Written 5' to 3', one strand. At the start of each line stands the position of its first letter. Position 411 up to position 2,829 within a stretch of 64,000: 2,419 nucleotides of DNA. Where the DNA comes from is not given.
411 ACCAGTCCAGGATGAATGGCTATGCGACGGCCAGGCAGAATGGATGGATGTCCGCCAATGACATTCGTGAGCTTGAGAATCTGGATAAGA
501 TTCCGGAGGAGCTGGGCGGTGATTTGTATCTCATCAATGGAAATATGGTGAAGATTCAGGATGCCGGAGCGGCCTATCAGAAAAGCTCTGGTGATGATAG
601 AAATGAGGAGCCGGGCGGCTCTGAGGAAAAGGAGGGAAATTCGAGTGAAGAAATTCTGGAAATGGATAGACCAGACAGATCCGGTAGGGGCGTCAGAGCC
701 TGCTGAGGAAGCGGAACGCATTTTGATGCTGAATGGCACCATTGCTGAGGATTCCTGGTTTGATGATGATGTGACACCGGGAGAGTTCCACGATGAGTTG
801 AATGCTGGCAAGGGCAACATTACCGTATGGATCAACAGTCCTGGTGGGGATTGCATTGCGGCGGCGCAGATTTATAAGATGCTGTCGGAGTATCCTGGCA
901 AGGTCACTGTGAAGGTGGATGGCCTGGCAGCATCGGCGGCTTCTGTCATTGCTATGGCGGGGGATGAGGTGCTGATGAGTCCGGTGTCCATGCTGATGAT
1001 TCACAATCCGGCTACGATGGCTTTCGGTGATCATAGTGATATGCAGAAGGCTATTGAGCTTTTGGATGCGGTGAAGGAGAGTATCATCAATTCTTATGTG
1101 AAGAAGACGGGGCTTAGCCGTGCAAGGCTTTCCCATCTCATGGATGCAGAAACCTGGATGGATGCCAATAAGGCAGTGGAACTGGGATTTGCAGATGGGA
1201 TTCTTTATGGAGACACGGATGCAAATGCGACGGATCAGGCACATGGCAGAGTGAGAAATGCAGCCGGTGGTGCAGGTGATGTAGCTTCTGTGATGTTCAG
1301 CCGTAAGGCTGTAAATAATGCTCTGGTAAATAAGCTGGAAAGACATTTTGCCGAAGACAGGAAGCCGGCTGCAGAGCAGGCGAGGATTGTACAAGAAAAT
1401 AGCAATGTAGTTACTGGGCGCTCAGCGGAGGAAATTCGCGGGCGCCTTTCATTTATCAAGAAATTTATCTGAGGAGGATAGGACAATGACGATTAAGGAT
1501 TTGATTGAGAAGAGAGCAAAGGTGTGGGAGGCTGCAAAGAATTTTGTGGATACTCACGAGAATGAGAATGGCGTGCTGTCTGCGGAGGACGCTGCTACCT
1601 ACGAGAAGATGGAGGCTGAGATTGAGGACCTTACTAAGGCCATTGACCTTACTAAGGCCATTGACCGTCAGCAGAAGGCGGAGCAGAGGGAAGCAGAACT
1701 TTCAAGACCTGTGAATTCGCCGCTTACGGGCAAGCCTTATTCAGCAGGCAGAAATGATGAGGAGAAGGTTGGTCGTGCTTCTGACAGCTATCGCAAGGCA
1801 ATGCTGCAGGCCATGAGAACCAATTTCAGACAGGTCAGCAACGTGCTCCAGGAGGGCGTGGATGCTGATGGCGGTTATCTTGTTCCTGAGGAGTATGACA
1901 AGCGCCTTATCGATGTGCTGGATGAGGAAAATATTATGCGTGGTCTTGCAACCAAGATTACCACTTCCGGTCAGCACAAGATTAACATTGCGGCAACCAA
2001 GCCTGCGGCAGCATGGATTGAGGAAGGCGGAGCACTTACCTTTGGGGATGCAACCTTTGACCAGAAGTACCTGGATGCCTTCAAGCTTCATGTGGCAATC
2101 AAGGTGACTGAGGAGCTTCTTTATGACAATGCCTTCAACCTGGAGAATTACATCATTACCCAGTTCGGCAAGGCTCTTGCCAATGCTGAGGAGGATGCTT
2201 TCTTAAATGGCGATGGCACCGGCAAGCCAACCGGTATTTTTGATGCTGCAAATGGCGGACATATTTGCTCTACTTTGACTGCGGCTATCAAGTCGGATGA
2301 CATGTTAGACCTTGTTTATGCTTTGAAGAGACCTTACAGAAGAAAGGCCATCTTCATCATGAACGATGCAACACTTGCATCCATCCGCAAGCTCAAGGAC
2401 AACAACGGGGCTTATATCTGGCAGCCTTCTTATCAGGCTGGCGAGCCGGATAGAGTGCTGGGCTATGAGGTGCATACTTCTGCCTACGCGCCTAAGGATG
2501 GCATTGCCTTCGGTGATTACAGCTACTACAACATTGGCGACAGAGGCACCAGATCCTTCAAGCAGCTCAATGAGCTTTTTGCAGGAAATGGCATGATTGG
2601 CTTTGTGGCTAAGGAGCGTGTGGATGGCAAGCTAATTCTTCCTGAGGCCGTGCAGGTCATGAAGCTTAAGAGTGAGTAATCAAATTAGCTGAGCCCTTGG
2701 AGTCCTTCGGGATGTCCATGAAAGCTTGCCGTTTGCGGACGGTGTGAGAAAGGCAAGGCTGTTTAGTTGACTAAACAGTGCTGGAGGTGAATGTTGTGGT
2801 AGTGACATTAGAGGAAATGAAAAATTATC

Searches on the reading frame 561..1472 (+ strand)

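Call 52: search_protein_families(library=pfam, proteins=[window:561-1472:+], max_evalue=0.0001)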
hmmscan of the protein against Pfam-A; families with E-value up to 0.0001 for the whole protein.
window:561-1472:+ (303 aa): 3 families
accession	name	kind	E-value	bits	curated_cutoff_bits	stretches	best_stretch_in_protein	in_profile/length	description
PF00574.28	CLP_protease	-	1.2e-31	110.5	20.2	1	78-215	40-179/182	Clp protease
PF01972.22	SDH_protease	-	1.7e-08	34.3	31.3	1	87-159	94-166/286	ClpP-like SDH-type serine proteinase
PF25145.1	NfeD1b_N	-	4.5e-06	26.8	40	1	86-145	33-92/189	NfeD1b, N-terminal domain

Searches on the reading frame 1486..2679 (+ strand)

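Call 52: search_protein_families(library=pfam, proteins=[window:1486-2679:+], max_evalue=0.0001)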
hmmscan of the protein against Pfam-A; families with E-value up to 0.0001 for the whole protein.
window:1486-2679:+ (397 aa): 1 family
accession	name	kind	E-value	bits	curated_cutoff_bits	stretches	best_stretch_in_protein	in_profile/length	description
PF05065.19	Phage_capsid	-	1.9e-72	244.4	24.2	1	129-393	1-279/280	Phage capsid family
